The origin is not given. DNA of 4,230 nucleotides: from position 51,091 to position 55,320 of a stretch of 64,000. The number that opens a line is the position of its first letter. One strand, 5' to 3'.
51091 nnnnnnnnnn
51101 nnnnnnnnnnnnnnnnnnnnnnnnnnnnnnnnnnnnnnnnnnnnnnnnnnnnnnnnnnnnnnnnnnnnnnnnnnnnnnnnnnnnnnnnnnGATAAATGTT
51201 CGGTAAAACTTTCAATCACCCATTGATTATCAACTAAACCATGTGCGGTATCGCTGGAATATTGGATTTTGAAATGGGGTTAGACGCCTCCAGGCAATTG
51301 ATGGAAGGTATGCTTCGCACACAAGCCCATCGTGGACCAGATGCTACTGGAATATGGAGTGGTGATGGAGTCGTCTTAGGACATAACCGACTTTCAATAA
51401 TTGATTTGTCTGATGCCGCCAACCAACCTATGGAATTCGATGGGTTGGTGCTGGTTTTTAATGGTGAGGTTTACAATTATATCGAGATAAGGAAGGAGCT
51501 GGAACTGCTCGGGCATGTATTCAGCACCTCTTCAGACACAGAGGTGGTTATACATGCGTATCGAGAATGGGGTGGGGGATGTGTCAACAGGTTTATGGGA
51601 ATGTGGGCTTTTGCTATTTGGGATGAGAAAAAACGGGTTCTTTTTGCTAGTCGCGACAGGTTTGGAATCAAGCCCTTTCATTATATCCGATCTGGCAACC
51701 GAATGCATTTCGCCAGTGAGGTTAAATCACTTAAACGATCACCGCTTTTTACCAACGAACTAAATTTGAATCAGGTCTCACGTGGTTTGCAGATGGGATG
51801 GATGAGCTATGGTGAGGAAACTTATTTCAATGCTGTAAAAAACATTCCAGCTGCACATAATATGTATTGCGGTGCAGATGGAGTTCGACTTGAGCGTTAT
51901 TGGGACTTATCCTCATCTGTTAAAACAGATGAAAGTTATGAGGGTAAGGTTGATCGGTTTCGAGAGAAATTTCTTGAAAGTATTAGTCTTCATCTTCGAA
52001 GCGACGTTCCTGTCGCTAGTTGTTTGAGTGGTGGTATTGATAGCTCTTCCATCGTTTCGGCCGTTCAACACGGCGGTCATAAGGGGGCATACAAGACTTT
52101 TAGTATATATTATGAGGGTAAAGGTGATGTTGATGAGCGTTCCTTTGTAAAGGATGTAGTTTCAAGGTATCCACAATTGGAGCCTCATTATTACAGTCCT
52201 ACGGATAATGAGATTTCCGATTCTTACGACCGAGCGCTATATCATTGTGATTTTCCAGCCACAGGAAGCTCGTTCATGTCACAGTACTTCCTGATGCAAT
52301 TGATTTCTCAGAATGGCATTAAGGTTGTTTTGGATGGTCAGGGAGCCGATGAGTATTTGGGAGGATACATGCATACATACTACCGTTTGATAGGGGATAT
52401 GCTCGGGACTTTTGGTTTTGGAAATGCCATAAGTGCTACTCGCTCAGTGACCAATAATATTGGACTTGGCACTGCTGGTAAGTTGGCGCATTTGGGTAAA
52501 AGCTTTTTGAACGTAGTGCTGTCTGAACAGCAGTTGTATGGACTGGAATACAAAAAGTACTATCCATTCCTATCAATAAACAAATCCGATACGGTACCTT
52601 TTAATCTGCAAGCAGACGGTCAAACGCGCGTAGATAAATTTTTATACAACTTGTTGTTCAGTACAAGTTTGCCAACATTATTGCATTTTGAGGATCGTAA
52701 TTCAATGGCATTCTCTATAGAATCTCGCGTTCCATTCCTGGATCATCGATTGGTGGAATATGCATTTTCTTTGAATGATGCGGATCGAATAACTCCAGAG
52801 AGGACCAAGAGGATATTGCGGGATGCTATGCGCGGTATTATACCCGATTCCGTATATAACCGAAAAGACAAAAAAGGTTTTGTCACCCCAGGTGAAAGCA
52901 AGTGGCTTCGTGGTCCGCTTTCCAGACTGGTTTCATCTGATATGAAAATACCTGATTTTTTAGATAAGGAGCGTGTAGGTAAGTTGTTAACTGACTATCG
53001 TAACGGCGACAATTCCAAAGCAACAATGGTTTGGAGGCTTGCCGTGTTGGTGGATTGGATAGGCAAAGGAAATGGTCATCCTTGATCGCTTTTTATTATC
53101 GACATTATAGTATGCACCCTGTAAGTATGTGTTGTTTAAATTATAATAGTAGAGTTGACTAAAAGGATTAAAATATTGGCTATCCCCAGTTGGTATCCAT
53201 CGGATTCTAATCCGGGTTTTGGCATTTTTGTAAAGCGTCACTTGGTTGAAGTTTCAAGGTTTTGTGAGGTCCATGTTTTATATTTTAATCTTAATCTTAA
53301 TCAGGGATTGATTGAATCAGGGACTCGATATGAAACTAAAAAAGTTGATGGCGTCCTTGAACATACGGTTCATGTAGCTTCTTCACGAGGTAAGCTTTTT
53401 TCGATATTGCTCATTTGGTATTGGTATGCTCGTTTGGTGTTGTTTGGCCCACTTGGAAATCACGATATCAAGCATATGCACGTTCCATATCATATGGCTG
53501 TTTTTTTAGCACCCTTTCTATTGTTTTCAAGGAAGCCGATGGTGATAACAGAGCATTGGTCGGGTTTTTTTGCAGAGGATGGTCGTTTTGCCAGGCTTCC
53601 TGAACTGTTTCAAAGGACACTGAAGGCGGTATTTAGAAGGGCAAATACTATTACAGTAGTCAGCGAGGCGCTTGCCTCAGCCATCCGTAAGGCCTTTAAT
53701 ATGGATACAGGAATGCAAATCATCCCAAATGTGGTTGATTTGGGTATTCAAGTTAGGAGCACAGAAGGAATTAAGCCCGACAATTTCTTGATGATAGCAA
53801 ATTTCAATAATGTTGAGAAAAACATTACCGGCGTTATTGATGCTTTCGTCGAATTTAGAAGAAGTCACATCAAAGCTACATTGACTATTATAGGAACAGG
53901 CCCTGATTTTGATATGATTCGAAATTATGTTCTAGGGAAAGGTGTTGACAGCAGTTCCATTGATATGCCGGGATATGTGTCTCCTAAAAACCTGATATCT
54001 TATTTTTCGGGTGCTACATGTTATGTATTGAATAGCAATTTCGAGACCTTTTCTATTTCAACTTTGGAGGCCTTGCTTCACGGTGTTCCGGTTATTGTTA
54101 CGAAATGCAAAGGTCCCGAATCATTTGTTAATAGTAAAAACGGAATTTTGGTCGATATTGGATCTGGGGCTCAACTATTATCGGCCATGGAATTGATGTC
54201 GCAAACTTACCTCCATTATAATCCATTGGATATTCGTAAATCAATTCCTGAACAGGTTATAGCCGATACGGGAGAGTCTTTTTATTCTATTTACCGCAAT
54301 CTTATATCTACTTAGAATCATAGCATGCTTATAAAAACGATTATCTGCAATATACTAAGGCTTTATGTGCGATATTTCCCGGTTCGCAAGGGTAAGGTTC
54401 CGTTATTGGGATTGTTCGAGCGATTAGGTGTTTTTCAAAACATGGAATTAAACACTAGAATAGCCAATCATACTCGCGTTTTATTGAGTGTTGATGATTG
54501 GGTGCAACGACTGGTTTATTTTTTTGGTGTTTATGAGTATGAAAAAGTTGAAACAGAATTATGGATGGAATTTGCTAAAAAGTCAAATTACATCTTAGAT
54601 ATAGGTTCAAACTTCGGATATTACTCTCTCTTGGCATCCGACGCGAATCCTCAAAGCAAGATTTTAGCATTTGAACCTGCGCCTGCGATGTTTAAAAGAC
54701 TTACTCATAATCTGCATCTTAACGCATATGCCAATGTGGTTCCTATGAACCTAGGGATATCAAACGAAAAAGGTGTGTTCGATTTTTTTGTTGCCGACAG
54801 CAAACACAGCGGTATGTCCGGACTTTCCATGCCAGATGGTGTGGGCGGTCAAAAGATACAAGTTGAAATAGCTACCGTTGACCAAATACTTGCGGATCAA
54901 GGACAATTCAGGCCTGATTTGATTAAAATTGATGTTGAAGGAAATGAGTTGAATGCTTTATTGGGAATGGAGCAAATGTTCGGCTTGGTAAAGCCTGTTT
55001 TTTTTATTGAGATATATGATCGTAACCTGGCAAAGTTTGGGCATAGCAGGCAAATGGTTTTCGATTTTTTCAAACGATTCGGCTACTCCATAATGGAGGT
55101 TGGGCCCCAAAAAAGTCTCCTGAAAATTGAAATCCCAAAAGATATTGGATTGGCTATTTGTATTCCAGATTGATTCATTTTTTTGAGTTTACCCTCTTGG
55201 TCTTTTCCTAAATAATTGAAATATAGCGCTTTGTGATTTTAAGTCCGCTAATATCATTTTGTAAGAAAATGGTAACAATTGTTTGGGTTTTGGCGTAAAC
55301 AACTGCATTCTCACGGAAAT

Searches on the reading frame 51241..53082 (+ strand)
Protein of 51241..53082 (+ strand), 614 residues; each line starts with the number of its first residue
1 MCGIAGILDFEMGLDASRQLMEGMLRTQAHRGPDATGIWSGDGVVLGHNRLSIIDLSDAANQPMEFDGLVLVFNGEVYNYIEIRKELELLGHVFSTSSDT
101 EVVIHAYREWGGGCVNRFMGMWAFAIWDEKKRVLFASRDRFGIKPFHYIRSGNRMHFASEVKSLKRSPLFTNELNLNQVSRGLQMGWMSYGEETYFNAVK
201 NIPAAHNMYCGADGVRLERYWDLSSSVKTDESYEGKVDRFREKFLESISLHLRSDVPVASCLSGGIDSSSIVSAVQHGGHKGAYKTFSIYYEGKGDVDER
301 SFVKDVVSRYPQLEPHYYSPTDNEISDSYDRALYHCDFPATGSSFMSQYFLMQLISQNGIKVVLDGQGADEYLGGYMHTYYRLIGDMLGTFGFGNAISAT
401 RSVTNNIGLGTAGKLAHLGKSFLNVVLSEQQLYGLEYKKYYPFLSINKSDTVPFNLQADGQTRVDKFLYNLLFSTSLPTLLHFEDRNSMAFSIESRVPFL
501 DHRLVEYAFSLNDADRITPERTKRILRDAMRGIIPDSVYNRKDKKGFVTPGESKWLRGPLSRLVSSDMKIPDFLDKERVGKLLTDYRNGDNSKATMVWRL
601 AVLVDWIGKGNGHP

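Call 7: search_protein_families(library=pfam, proteins=[window:51241-53082:+], max_evalue=1)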
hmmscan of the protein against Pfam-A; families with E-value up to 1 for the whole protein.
window:51241-53082:+ (614 aa): 4 families
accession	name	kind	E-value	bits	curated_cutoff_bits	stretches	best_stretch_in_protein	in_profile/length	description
PF00733.27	Asn_synthase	-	1.8e-67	229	21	1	240-606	2-352/354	Asparagine synthase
PF13537.11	GATase_7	-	3.2e-42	143.9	25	1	48-165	1-122/123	Glutamine amidotransferase domain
PF13522.11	GATase_6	-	3.5e-42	143.9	27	1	33-160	1-130/130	Glutamine amidotransferase domain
PF12481.13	DUF3700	-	0.0086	16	27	1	66-164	74-176/228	Aluminium induced protein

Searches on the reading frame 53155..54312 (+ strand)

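Call 7: search_protein_families(library=pfam, proteins=[window:53155-54312:+], max_evalue=1)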
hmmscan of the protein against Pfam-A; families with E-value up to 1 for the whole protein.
window:53155-54312:+ (386 aa): 5 families
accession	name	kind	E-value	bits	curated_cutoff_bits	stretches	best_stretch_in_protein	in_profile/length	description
PF00534.26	Glycos_transf_1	-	2.9e-21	76.2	26.4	1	208-346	15-153/172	Glycosyl transferases group 1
PF13692.12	Glyco_trans_1_4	-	3.2e-20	73.3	27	1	210-346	3-137/142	Glycosyl transferases group 1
PF13439.12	Glyco_transf_4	-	3e-12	47.3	28.5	1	37-196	20-168/170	Glycosyltransferase Family 4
PF20706.3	GT4-conflict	-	7.7e-07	28.9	26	1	154-325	138-320/385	Family 4 Glycosyltransferase in conflict systems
PF13579.12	Glyco_trans_4_4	-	1.9e-06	28.8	29.7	1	90-192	62-157/158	Glycosyl transferase 4-like domain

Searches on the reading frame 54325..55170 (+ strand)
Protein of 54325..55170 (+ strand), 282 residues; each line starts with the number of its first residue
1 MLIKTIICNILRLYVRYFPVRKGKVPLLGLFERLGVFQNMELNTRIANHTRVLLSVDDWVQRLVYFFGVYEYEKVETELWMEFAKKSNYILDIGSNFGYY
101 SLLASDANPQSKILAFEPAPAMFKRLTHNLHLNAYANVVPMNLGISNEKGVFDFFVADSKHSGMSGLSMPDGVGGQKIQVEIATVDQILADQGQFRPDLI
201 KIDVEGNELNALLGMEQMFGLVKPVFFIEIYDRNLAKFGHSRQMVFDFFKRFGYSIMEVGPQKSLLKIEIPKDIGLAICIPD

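Call 7: search_protein_families(library=pfam, proteins=[window:54325-55170:+], max_evalue=1)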
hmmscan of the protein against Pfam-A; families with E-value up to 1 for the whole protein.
window:54325-55170:+ (282 aa): 6 families
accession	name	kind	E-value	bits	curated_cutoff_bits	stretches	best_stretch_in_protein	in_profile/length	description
PF05050.19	Methyltransf_21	-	2.5e-20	73.7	22.7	1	92-255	1-172/173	Methyltransferase FkbM domain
PF02475.24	TRM5-TYW2_MTfase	-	0.00047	20.6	28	1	77-141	27-92/164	TRM5/TYW2 methyltransferase domain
PF05575.17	V_cholerae_RfbT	-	0.00055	19.8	27.9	1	82-221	75-213/286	Vibrio cholerae RfbT protein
PF08242.18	Methyltransf_12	-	0.071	14.3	30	1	91-144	1-54/98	Methyltransferase domain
PF05175.20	MTS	-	0.14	12.2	23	1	84-155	28-102/170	Methyltransferase small domain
PF13649.12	Methyltransf_25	-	0.15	13.2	27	1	90-156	1-69/97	Methyltransferase domain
